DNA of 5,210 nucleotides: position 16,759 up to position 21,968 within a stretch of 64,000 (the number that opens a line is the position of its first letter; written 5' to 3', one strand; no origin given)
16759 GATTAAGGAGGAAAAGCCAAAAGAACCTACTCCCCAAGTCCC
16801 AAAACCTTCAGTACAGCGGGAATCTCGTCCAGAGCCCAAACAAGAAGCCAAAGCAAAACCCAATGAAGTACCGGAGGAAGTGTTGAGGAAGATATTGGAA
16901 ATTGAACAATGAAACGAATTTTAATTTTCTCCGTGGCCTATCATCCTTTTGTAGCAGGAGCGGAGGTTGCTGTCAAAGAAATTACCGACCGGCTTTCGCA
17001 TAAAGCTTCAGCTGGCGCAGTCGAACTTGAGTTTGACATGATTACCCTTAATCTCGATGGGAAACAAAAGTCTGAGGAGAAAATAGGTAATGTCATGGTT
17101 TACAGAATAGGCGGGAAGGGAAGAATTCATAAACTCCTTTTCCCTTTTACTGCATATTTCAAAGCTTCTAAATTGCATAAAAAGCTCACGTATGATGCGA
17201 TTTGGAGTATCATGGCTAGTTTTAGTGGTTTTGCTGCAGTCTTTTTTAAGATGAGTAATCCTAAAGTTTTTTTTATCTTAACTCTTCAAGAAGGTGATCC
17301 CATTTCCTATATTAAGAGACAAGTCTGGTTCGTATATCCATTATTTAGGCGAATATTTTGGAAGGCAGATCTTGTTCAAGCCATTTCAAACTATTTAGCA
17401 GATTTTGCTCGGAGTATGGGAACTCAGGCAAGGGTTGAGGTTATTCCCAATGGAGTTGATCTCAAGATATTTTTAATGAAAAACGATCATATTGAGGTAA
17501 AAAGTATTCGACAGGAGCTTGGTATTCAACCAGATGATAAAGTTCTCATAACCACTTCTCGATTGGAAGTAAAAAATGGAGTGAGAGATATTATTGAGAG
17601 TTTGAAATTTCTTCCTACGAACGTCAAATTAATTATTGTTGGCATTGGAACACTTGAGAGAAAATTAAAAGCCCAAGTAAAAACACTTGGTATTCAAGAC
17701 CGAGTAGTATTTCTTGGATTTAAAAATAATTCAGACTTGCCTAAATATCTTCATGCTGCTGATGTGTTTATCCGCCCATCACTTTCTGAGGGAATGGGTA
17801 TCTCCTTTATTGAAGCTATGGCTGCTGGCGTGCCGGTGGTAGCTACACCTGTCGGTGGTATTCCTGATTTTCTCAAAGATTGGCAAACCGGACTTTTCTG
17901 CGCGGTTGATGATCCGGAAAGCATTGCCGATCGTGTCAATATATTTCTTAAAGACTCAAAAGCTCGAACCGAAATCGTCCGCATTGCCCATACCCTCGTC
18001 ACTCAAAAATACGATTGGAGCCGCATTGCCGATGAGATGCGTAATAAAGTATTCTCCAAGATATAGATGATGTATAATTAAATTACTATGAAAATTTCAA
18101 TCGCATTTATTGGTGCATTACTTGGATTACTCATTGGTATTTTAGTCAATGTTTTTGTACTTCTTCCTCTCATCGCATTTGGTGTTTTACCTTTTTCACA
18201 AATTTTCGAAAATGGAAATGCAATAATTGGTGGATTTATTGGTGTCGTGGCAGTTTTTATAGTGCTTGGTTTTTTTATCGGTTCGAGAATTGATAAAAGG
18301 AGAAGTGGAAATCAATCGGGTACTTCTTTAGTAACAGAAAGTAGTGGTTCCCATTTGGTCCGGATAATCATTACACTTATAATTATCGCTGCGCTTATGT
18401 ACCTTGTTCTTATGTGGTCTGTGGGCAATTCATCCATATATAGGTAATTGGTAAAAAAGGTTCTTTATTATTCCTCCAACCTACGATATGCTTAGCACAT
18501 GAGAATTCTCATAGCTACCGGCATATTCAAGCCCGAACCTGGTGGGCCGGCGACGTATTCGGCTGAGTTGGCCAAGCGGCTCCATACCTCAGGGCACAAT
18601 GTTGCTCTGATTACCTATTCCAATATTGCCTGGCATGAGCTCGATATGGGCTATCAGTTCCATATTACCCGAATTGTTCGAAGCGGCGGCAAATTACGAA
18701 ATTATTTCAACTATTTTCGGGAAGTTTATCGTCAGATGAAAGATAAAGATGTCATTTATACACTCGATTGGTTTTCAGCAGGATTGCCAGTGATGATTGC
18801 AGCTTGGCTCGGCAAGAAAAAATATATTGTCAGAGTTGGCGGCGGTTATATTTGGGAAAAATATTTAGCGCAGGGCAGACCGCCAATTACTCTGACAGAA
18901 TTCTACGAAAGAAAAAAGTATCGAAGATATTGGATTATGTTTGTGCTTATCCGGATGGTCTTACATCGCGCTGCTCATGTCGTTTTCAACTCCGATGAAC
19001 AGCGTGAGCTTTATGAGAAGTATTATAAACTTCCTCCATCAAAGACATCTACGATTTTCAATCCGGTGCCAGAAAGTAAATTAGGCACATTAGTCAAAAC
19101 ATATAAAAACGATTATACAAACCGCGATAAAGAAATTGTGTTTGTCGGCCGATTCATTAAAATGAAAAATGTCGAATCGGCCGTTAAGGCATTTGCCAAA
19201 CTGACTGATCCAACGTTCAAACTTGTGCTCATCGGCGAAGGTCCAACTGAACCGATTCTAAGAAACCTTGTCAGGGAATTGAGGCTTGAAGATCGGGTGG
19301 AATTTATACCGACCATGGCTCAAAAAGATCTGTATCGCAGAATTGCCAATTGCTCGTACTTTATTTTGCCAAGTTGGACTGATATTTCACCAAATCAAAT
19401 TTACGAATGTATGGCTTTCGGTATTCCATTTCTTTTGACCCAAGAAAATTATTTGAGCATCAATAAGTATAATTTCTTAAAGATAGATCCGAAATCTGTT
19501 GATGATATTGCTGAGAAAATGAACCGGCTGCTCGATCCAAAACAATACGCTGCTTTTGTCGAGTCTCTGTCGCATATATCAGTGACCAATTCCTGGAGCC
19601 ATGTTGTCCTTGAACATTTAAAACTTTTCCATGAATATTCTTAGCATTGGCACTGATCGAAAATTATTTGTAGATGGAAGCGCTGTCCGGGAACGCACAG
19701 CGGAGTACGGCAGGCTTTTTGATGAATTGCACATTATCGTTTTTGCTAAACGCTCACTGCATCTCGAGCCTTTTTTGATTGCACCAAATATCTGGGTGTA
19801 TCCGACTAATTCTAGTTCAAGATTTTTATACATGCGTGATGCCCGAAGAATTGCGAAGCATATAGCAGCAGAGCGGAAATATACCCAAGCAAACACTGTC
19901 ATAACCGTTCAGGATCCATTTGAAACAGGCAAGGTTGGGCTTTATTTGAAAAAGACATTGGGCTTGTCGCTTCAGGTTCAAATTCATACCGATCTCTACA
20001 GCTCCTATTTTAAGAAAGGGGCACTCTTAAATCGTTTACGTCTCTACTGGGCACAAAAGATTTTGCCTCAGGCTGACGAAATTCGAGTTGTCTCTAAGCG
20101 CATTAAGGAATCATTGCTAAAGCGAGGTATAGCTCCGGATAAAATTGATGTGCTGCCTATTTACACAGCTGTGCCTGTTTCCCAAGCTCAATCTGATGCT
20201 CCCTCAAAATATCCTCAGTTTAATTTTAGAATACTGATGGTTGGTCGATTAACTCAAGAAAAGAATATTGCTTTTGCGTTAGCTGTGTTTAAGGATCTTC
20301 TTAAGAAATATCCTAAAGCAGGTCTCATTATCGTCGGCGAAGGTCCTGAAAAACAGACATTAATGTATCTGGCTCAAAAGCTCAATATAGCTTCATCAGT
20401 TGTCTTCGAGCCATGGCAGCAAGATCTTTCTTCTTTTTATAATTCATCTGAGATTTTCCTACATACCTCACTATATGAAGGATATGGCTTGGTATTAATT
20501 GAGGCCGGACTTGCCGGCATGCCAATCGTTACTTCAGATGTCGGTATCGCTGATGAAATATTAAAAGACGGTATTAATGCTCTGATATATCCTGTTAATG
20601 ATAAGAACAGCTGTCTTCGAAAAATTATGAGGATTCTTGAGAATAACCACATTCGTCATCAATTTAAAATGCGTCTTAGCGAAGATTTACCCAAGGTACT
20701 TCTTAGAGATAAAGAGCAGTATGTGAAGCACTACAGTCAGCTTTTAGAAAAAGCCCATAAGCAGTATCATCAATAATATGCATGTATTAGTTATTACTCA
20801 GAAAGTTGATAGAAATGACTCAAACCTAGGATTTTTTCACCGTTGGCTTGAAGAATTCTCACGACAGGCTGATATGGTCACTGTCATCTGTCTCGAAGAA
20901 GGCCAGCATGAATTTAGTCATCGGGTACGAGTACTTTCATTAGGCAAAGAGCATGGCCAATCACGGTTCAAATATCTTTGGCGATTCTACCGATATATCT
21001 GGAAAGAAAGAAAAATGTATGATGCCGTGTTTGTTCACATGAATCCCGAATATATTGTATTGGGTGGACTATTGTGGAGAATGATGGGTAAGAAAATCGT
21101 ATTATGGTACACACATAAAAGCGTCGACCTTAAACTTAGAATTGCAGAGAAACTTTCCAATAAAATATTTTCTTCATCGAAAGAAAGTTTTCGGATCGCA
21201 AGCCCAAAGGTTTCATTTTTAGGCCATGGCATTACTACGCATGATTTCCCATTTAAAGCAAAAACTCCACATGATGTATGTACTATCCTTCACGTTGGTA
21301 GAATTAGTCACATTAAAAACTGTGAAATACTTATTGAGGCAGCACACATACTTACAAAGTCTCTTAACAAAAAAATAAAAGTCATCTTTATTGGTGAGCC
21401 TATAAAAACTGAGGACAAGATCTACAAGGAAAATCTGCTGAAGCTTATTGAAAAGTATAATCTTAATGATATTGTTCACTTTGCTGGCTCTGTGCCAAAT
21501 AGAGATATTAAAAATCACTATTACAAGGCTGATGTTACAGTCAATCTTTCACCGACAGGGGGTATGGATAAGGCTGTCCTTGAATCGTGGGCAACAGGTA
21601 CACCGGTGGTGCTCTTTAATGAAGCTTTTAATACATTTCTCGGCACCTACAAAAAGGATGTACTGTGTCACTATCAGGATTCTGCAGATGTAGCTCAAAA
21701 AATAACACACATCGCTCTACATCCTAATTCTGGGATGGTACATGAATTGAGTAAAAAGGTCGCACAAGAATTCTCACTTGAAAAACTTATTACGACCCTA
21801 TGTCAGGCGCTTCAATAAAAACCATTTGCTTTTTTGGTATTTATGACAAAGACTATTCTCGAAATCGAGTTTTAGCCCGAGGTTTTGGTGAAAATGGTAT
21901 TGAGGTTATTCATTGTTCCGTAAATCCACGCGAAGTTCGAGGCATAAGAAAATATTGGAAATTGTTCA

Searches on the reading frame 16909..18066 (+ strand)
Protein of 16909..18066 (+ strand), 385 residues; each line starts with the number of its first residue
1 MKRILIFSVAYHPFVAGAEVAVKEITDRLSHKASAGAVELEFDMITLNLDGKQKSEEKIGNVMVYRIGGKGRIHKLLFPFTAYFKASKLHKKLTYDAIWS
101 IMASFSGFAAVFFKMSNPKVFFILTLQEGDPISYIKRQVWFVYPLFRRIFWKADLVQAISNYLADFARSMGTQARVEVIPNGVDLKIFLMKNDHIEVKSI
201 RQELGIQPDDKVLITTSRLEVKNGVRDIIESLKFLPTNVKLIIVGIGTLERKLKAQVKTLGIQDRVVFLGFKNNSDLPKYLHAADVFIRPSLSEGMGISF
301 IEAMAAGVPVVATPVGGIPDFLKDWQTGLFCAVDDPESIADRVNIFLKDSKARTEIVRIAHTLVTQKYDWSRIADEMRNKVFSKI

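Call 56: search_protein_families(library=pfam, proteins=[window:16909-18066:+], max_evalue=0.0001)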
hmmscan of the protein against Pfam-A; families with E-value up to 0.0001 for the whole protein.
window:16909-18066:+ (385 aa): 6 families
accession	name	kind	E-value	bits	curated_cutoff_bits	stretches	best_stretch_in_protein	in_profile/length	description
PF00534.26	Glycos_transf_1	-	1.7e-43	148.5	26.4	1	198-358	3-167/172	Glycosyl transferases group 1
PF13692.12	Glyco_trans_1_4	-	3.2e-34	118.6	27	1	211-349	2-142/142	Glycosyl transferases group 1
PF13439.12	Glyco_transf_4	-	1.4e-11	45.2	28.5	1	40-186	20-169/170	Glycosyltransferase Family 4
PF13579.12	Glyco_trans_4_4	-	8.3e-11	42.9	29.7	1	40-182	19-158/158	Glycosyl transferase 4-like domain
PF20706.3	GT4-conflict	-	1.6e-10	41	26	1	236-376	230-384/385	Family 4 Glycosyltransferase in conflict systems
PF13524.12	Glyco_trans_1_2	-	2e-09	38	25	1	254-377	14-142/144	Glycosyl transferase-like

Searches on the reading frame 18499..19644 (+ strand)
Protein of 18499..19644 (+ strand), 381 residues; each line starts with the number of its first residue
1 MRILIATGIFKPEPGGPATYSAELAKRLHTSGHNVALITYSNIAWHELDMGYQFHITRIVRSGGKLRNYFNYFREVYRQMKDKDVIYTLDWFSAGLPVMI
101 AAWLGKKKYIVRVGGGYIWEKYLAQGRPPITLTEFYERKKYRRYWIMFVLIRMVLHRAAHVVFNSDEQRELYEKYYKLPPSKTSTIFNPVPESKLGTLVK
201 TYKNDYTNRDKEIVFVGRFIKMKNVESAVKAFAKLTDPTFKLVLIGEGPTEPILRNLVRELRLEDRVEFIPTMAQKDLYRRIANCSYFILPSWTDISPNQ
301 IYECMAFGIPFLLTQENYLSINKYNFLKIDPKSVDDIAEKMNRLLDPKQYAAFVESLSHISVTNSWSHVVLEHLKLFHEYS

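Call 9: search_protein_families(library=pfam, proteins=[window:18499-19644:+], max_evalue=0.001)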
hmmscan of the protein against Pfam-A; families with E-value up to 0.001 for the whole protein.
window:18499-19644:+ (381 aa): 5 families
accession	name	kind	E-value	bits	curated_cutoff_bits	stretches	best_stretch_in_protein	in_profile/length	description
PF00534.26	Glycos_transf_1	-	1.4e-23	83.7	26.4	1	208-347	13-158/172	Glycosyl transferases group 1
PF13692.12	Glyco_trans_1_4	-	2.1e-20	73.9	27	1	211-346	2-141/142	Glycosyl transferases group 1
PF13439.12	Glyco_transf_4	-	1.3e-14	55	28.5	1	14-191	1-167/170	Glycosyltransferase Family 4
PF13579.12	Glyco_trans_4_4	-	1.6e-10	42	29.7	1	15-186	1-155/158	Glycosyl transferase 4-like domain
PF20706.3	GT4-conflict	-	0.00068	19.2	26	0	182-316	172-313/385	Family 4 Glycosyltransferase in conflict systems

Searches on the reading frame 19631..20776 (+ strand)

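Call 9: search_protein_families(library=pfam, proteins=[window:19631-20776:+], max_evalue=0.001)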
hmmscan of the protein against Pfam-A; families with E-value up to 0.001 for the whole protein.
window:19631-20776:+ (381 aa): 6 families
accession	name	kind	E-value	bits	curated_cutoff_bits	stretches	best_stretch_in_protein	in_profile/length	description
PF00534.26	Glycos_transf_1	-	1.2e-36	126.3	26.4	1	199-346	16-166/172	Glycosyl transferases group 1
PF13692.12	Glyco_trans_1_4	-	8e-29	101.2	27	1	199-338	2-142/142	Glycosyl transferases group 1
PF20706.3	GT4-conflict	-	4e-11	43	26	1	143-338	142-357/385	Family 4 Glycosyltransferase in conflict systems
PF13439.12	Glyco_transf_4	-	7.7e-10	39.5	28.5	1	32-176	21-163/170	Glycosyltransferase Family 4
PF13579.12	Glyco_trans_4_4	-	3.2e-07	31.3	29.7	1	54-176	45-156/158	Glycosyl transferase 4-like domain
PF13524.12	Glyco_trans_1_2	-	8.4e-05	23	25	1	254-344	20-120/144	Glycosyl transferase-like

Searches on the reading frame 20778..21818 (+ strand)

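Call 9: search_protein_families(library=pfam, proteins=[window:20778-21818:+], max_evalue=0.001)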
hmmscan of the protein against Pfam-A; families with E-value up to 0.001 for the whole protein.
window:20778-21818:+ (346 aa): 4 families
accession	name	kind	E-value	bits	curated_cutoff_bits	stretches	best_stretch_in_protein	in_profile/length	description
PF00534.26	Glycos_transf_1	-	1.1e-20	74.3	26.4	1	158-313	6-156/172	Glycosyl transferases group 1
PF13692.12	Glyco_trans_1_4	-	1.8e-18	67.6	27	1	169-312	3-139/142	Glycosyl transferases group 1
PF20706.3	GT4-conflict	-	3.9e-06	26.5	26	1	141-280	170-311/385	Family 4 Glycosyltransferase in conflict systems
PF13477.12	Glyco_trans_4_2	-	0.00032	21.3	23.4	0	18-108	11-103/139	Glycosyl transferase 4-like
